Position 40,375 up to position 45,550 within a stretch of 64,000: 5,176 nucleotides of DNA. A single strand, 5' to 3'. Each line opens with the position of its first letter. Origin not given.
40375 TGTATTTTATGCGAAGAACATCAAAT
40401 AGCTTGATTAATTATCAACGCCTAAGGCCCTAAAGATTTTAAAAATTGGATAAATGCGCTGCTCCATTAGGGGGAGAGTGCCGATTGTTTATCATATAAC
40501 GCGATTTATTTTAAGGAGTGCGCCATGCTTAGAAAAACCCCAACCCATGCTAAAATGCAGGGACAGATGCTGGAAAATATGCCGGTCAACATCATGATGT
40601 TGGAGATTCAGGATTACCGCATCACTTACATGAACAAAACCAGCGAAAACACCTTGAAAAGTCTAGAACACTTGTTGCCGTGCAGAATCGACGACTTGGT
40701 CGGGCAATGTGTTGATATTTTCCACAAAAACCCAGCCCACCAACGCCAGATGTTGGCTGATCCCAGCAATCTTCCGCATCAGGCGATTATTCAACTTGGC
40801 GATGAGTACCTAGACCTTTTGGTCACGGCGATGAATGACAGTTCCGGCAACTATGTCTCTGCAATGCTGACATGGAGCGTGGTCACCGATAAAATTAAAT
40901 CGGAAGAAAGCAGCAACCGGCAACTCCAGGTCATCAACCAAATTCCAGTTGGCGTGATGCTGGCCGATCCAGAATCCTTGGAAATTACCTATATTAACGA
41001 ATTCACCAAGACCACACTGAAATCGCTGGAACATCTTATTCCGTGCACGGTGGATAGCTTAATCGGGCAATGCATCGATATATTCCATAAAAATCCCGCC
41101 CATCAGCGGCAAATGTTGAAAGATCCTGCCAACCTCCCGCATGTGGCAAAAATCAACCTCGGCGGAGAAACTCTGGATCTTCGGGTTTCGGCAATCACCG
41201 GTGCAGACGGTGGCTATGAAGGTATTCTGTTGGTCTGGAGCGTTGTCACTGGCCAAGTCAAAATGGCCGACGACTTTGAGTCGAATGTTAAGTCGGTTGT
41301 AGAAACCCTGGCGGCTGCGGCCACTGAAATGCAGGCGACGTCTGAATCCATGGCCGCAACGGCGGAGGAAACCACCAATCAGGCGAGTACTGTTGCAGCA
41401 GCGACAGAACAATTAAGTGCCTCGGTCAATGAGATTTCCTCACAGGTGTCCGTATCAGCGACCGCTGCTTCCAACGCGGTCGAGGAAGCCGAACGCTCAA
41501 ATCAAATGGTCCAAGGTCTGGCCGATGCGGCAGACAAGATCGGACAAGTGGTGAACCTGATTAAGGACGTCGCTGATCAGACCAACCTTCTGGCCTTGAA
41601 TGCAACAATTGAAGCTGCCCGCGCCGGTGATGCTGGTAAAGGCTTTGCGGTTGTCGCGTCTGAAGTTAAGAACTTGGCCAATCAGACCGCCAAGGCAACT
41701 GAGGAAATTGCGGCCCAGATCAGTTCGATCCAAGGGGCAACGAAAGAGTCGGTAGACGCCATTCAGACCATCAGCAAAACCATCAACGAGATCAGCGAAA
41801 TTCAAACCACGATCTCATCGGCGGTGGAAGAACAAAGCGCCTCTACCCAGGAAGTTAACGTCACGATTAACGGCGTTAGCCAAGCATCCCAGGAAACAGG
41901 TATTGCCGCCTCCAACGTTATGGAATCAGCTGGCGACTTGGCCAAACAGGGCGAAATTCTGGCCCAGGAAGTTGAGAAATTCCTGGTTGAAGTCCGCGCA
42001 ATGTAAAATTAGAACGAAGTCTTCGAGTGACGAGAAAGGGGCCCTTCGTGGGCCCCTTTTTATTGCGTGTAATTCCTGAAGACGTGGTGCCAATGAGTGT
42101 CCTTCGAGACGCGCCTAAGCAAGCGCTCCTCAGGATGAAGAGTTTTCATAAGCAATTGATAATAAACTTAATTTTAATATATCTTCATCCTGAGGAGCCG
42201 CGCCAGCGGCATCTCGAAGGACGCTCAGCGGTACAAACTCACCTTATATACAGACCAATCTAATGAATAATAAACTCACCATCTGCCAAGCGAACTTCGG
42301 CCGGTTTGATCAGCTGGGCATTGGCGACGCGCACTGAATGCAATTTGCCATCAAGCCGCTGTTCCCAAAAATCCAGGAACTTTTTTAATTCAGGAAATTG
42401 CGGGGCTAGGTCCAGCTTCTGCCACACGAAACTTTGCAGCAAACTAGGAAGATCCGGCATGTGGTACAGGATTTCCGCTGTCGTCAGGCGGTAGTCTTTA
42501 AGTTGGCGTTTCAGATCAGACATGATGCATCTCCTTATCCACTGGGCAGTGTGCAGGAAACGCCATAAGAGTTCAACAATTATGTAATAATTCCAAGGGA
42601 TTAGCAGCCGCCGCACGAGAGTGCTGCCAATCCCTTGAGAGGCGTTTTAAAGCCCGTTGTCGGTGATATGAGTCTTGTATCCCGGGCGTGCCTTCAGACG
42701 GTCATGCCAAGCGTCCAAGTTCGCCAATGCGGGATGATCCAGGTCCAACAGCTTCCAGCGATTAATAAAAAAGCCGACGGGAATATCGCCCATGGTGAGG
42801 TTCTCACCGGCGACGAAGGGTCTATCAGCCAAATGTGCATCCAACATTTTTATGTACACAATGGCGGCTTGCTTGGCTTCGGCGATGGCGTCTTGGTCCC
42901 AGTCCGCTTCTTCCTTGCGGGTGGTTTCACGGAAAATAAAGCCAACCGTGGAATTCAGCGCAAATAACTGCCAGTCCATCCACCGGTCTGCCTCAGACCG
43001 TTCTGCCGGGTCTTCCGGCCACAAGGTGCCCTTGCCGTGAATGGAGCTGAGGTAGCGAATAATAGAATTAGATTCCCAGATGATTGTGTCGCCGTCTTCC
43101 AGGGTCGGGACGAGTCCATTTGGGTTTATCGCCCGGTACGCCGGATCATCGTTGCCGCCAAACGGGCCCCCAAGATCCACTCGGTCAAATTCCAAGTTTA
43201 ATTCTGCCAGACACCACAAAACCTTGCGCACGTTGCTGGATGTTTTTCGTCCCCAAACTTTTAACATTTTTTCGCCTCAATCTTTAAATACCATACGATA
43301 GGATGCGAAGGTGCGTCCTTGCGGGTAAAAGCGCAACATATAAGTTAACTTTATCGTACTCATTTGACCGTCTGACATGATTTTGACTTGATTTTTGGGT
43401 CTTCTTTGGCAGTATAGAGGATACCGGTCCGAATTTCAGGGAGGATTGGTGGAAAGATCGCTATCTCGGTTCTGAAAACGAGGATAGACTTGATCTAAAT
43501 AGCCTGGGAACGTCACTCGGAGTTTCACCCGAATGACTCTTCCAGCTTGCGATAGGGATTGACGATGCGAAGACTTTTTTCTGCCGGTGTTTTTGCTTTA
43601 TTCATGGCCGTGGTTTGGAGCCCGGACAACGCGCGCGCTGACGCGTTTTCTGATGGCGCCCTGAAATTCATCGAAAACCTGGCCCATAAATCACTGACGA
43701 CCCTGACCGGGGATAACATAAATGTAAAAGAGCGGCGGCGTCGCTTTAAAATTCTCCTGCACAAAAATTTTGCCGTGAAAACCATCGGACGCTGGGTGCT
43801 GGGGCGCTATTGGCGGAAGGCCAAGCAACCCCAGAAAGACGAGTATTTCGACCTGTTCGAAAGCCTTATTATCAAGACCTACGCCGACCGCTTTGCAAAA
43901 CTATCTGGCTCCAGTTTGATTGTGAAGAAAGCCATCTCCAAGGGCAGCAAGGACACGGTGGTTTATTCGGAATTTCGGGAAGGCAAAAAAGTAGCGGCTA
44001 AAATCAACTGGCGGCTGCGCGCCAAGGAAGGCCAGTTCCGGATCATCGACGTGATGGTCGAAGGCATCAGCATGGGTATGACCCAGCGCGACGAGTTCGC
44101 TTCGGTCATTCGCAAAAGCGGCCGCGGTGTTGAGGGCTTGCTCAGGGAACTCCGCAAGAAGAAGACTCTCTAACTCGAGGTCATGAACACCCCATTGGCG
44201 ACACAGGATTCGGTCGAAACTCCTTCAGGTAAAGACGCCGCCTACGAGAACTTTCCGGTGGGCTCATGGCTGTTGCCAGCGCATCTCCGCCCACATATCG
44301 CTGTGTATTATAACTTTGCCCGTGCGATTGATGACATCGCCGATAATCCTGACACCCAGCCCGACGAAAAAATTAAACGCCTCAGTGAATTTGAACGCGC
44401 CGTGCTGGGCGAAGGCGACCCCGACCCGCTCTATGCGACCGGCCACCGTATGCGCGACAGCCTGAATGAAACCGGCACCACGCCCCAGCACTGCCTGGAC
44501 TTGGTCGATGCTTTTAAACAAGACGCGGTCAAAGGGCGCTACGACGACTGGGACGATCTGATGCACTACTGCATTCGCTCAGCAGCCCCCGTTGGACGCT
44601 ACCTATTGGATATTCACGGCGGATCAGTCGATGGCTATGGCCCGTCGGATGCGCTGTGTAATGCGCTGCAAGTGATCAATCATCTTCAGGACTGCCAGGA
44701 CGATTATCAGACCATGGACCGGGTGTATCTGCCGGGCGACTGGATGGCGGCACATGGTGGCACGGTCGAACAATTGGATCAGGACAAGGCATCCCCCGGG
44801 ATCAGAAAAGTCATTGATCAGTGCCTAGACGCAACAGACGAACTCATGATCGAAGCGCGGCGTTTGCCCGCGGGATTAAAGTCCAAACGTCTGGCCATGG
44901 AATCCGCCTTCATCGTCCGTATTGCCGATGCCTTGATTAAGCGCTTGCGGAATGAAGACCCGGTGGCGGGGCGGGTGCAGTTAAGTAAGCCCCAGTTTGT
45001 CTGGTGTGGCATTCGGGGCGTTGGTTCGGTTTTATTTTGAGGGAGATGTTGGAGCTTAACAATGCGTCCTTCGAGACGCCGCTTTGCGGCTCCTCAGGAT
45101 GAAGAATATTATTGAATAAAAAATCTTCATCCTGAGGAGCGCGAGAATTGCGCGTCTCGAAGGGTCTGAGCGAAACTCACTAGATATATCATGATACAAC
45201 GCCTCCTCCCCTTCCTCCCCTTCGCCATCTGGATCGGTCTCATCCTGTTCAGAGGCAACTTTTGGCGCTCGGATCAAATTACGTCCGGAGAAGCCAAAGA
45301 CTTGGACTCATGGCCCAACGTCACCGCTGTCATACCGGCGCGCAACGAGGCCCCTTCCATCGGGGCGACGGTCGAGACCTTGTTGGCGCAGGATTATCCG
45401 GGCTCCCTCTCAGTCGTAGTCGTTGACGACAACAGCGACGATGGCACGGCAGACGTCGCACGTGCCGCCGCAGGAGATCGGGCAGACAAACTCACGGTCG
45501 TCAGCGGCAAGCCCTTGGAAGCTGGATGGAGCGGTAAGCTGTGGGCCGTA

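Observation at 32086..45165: Three copies of a ~100-125 bp intergenic element folding as a four-way junction: conserved outer and central stems, side hairpins variable in sequence but conserved in structure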

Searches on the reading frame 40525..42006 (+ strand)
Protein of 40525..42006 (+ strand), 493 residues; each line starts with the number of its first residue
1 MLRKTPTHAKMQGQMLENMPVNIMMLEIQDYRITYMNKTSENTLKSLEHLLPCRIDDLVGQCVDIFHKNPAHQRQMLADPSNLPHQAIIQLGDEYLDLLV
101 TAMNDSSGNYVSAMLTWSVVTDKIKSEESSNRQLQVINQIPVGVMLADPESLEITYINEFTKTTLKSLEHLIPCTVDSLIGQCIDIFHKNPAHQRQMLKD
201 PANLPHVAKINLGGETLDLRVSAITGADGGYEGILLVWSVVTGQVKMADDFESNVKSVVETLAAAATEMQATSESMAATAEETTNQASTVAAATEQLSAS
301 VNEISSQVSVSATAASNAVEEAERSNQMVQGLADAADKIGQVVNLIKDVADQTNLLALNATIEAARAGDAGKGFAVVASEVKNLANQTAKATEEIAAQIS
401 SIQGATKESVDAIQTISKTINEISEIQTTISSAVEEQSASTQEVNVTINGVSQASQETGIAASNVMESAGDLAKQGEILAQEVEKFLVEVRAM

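Call 11: search_protein_families(library=pfam, proteins=[window:40525-42006:+])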
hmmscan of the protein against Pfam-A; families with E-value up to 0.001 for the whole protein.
window:40525-42006:+ (493 aa): 3 families
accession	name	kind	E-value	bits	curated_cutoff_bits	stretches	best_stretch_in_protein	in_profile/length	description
PF00015.26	MCPsignal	-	5.7e-31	108.1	34.6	1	313-469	9-165/172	Methyl-accepting chemotaxis protein (MCP) signalling domain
PF13188.13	PAS_8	-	5.5e-08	32.9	21.8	0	132-166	2-35/65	PAS domain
PF04108.17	ATG17_like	-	0.00055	20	43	0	254-445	113-278/355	Autophagy protein ATG17-like domain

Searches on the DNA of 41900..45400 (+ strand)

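Call 14: search_rna_families(source=window, start=41900, end=45400, threshold=evalue, max_evalue=10)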
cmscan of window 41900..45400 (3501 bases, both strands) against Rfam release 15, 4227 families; matches with E-value up to 10: 14.
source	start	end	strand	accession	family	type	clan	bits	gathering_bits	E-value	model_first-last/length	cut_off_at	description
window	45069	45162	-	RF04099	MIR837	Gene; miRNA;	-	40.4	117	5.1e-06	1-122/122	no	MIR837 microRNA precursor family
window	42089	42232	-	RF04205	MIR2606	Gene; miRNA;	-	31.6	139.7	0.052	1-165/165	no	MIR2606 microRNA precursor family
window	42147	42214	-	RF02823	LPR69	Gene; sRNA;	-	26.1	40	0.0089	1-82/82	no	Legionella RNA 69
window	45074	45128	+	RF02823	LPR69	Gene; sRNA;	-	22.8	40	0.076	1-82/82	no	Legionella RNA 69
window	45079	45150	+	RF03912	mir-4659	Gene; miRNA;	-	22.8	92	0.26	1-73/73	no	mir-4659 microRNA precursor family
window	42034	42219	-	RF00082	SraG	Gene; sRNA;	-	20.6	50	2.2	1-177/177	no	SraG RNA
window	45080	45149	+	RF00904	mir-392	Gene; miRNA;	-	20.5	62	1.8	1-75/75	no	mir-392 microRNA precursor family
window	45079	45150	-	RF03912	mir-4659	Gene; miRNA;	-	20.3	92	1.3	1-73/73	no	mir-4659 microRNA precursor family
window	45070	45159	-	RF04230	mir-9261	Gene; miRNA;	-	20.1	86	1.5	1-92/92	no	mir-9261 microRNA precursor family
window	41987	42071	+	RF02502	Atu_C8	Gene; sRNA;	-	19.9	50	1.6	1-122/122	no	Rhizobiales sRNA Atu_C8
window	42027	42071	-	RF02066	STnc320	Gene; sRNA;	-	19.2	50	3.1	1-55/55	no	Salmonella enterica sRNA STnc320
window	42125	42198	-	RF03574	mir-4847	Gene; miRNA;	-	17.5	100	4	1-79/79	no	mir-4847 microRNA precursor family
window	42034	42059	+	RF02880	MH_s15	Gene; sRNA;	-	16.6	123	0.38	21-46/277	no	Mesorhizobail RNA 15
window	43087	43209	-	RF01953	SOX2OT_exon3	Gene; lncRNA;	-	12.8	70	1.6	1-276/276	no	SOX2 overlapping transcript exon 3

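Call 15: search_dna_similar(query=window:45060-45170:+, collection=plasmids, mode=distant, max_evalue=0.01, max_rows=40)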
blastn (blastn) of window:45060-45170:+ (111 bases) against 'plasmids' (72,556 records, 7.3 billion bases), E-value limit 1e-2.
Records with a match: 1; places in all: 1; records where one place covers at least 80% of the query: 0.
Best place of each record, by identity: 80-90% 1.
By first word of the organism name: Methylobacterium 1.
By predicted mobility (MOB-suite, as given by PLSDB): non-mobilizable 1.
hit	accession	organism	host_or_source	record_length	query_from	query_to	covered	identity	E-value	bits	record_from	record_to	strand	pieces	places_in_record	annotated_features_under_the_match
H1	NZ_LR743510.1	Methylobacterium bullatum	-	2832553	5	43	35%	87.2%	6e-3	46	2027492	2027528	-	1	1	none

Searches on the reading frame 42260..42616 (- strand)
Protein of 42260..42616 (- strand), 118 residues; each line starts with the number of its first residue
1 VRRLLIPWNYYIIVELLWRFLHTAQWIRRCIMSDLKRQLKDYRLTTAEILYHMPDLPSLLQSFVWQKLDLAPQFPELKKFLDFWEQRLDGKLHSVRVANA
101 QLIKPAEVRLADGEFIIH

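Call 11: search_protein_families(library=pfam, proteins=[window:42260-42616:-])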
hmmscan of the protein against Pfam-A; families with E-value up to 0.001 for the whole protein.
window:42260-42616:- (118 aa): 1 family
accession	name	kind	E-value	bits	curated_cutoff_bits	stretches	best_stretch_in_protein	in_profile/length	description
PF06233.17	Usg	-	8.1e-39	132.1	27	1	38-116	1-79/80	Usg-like family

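Call 70: search_protein_families(library=ncbifam, proteins=[window:42260-42616:-], max_evalue=1e-10)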
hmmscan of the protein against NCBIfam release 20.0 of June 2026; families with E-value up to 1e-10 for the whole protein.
window:42260-42616:- (118 aa): 0 families

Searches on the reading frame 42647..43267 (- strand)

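Call 11: search_protein_families(library=pfam, proteins=[window:42647-43267:-])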
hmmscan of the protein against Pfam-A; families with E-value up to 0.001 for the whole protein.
window:42647-43267:- (206 aa): 5 families
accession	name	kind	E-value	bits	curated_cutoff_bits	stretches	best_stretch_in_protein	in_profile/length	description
PF13417.12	GST_N_3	-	2.4e-14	53.8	22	1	8-78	5-72/75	Glutathione S-transferase, N-terminal domain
PF13409.12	GST_N_2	-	3.6e-14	53.6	25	1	9-74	1-68/70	Glutathione S-transferase, N-terminal domain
PF02798.26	GST_N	-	4.9e-12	46.4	20.9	1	2-74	3-75/76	Glutathione S-transferase, N-terminal domain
PF00043.30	GST_C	-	2.9e-06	27.9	20.7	1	123-195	19-93/93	Glutathione S-transferase, C-terminal domain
PF13410.11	GST_C_2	-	1.1e-05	25.8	24.9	1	126-190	2-69/69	Glutathione S-transferase, C-terminal domain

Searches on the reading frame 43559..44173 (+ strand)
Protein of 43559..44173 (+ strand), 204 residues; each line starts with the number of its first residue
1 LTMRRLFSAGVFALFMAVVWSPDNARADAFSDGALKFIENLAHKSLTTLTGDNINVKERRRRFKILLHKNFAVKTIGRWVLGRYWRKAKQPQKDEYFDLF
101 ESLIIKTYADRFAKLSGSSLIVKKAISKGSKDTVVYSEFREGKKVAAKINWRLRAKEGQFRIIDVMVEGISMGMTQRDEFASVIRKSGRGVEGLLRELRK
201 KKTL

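Call 11: search_protein_families(library=pfam, proteins=[window:43559-44173:+])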
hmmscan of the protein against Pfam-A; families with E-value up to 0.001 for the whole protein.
window:43559-44173:+ (204 aa): 1 family
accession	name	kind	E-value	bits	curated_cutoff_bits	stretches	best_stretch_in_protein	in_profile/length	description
PF05494.18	MlaC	-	7.2e-37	127.2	26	1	51-200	13-166/166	MlaC protein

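Call 70: search_protein_families(library=ncbifam, proteins=[window:43559-44173:+], max_evalue=1e-10)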
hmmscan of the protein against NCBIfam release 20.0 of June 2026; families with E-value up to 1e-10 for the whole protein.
window:43559-44173:+ (204 aa): 2 families
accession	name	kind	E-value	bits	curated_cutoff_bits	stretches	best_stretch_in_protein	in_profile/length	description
TIGR03481.1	HpnM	hypoth_equivalog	1e-24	86.9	160.1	1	26-202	20-195/200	hopanoid biosynthesis associated membrane protein HpnM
NF011697.0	PRK15117.1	equivalog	1.1e-16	61.2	195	1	18-200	11-199/211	phospholipid-binding protein MlaC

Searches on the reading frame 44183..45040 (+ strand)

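Call 11: search_protein_families(library=pfam, proteins=[window:44183-45040:+])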
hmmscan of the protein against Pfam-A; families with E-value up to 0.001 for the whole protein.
window:44183-45040:+ (285 aa): 1 family
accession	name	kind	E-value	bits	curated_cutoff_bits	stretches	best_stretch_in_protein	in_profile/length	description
PF00494.24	SQS_PSY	-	1.1e-53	183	26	1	20-270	4-262/263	Squalene/phytoene synthase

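Call 70: search_protein_families(library=ncbifam, proteins=[window:44183-45040:+], max_evalue=1e-10)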
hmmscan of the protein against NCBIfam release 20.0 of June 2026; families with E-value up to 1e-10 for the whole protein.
window:44183-45040:+ (285 aa): 3 families
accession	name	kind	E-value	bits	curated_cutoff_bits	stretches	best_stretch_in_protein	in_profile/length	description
TIGR03464.1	HpnC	equivalog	7.2e-82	274.9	250.45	1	17-278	2-264/267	squalene synthase HpnC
TIGR03465.1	HpnD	equivalog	1.1e-29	103.3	278.6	1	22-278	7-263/267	presqualene diphosphate synthase HpnD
NF045921.1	PhytnSynCrtBRhod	equivalog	2.7e-15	56.6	500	1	23-227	20-222/307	15-cis-phytoene synthase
